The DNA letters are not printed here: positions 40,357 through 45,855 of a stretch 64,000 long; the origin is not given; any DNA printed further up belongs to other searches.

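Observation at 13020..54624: A 5'-to-3' GC gradient within genes: GC-rich intergenic DNA and 5' ends, with ~50% GC in the bodies of long genes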

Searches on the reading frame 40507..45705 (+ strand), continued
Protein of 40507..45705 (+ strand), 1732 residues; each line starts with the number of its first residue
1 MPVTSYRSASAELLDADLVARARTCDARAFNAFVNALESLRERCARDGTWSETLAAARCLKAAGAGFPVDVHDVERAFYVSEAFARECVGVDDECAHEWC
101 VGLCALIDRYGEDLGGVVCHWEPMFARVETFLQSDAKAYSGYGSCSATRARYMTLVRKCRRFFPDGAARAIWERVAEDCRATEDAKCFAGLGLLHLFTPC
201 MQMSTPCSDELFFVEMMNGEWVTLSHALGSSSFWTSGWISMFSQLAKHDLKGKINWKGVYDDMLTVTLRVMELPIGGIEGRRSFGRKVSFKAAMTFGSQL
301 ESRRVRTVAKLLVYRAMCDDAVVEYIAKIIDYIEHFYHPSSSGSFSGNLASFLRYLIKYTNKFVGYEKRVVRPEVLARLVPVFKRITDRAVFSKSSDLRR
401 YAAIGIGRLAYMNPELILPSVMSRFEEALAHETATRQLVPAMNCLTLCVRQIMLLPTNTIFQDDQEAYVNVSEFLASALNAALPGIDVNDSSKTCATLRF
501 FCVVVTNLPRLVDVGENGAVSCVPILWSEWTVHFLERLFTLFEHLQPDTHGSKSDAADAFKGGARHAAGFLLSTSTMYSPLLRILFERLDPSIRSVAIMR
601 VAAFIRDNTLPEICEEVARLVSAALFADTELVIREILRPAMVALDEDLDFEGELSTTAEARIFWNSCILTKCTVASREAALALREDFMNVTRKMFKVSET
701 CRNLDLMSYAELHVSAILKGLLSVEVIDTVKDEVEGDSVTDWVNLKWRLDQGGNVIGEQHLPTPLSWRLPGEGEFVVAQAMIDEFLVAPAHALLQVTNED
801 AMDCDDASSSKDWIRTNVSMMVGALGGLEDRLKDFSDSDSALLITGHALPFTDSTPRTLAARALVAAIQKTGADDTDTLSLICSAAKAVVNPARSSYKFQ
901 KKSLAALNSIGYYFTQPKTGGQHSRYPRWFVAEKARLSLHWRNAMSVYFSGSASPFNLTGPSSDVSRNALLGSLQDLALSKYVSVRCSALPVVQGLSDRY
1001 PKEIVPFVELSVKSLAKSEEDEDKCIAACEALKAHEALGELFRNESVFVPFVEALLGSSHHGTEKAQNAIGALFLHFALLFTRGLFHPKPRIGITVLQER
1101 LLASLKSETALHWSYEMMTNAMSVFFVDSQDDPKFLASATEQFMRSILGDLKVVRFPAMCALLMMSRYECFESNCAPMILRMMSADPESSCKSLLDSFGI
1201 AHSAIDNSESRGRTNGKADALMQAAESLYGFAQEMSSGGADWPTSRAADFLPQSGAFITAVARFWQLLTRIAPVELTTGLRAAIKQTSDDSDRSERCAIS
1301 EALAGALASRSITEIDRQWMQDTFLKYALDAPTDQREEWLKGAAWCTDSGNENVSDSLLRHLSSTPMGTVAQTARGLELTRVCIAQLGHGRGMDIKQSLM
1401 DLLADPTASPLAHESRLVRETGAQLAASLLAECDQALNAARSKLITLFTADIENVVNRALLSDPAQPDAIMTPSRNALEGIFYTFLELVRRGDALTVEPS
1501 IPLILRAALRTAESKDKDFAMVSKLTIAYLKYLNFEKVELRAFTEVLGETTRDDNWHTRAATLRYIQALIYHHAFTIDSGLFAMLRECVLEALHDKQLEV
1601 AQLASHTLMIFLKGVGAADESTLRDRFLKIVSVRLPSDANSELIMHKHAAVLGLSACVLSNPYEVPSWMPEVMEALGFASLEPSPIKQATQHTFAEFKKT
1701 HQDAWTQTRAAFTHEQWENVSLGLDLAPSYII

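Call 51: list_cluster_members(proteins=[P0046, P0047, P0048, P0049, P0051, P0052, P0053])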
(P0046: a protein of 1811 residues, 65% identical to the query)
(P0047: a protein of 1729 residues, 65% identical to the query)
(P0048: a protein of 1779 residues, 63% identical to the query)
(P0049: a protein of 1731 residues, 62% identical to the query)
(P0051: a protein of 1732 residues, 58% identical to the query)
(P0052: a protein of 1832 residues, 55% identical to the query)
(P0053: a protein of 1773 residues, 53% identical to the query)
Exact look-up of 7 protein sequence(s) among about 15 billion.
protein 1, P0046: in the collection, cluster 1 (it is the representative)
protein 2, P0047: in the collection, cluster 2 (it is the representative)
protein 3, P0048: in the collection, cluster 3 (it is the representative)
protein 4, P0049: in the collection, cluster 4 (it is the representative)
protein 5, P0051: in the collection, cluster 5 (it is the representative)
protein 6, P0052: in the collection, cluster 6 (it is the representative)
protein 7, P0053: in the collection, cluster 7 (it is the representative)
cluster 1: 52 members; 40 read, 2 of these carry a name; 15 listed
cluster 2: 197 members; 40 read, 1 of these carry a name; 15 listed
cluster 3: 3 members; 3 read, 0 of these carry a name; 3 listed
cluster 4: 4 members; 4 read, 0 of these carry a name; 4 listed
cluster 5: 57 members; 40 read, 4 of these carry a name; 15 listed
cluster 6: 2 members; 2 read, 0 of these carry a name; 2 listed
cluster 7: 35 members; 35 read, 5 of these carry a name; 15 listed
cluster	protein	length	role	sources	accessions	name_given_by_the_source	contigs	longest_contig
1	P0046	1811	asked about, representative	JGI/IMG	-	-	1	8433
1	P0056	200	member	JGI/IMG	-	proteasome activator subunit 4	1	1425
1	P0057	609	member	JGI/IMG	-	proteasome activator subunit 4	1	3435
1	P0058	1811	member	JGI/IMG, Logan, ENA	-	-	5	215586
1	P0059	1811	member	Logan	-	-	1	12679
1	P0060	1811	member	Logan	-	-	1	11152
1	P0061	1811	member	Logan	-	-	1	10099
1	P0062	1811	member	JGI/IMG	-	-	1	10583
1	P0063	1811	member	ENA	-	-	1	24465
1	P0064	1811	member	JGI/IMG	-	-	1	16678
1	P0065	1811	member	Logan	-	-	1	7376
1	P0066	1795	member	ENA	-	-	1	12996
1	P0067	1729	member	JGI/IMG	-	-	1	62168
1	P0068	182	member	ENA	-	-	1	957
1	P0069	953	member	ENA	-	-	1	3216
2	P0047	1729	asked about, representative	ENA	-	-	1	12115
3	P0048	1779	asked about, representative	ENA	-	-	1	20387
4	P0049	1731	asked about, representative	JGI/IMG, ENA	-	-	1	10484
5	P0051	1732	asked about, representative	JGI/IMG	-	-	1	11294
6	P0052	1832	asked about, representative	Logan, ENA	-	-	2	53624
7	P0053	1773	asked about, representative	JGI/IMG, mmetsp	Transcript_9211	Transcript_9211/g.30419 ORF Transcript_9211/g.30419 Transcript_9211/m.30419 type:complete ...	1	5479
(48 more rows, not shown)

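Call 52: find_encoding_contigs(protein=P0053, flank=10000, max_places=1)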
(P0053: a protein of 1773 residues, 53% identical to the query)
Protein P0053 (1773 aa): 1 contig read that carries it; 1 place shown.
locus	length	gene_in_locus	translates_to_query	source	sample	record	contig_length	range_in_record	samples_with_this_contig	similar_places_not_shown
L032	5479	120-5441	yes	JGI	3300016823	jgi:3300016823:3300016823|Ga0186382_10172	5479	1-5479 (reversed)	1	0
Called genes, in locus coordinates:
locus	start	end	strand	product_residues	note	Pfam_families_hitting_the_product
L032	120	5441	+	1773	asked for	PF16507:HEAT_PSME4_mid, PF11919:PSME4_C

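Call 53: find_encoding_contigs(protein=P0051, flank=10000, max_places=1)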
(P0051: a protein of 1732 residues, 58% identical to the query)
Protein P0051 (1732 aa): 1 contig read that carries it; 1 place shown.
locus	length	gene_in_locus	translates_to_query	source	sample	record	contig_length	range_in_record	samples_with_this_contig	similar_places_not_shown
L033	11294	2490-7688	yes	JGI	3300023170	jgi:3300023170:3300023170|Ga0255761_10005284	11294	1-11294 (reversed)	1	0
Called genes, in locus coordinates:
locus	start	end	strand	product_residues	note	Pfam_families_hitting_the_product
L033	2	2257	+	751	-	?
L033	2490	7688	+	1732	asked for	PF16507:HEAT_PSME4_mid, PF23271:HEAT_GCN1 (faint), PF11919:PSME4_C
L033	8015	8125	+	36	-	-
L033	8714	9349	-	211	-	PF22817:ApeP-like (weak), PF07977:FabA, PF22818:ApeI-like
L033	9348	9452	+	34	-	-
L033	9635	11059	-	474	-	PF01222:ERG4_ERG24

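Call 54: find_encoding_contigs(protein=P0047, flank=10000, max_places=1)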
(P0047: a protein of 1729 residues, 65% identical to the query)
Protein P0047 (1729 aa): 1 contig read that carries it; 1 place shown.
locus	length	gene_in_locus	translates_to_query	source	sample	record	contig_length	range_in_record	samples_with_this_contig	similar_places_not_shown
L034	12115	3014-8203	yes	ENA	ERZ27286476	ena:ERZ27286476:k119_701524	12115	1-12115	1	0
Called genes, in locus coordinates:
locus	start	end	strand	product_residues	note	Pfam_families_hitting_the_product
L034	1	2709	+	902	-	?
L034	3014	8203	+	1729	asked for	PF16507:HEAT_PSME4_mid, PF11919:PSME4_C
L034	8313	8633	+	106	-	-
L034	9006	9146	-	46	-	-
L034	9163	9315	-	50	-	-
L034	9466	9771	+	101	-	-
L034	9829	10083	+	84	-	-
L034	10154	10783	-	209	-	PF22817:ApeP-like (faint), PF07977:FabA, PF22818:ApeI-like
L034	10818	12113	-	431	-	?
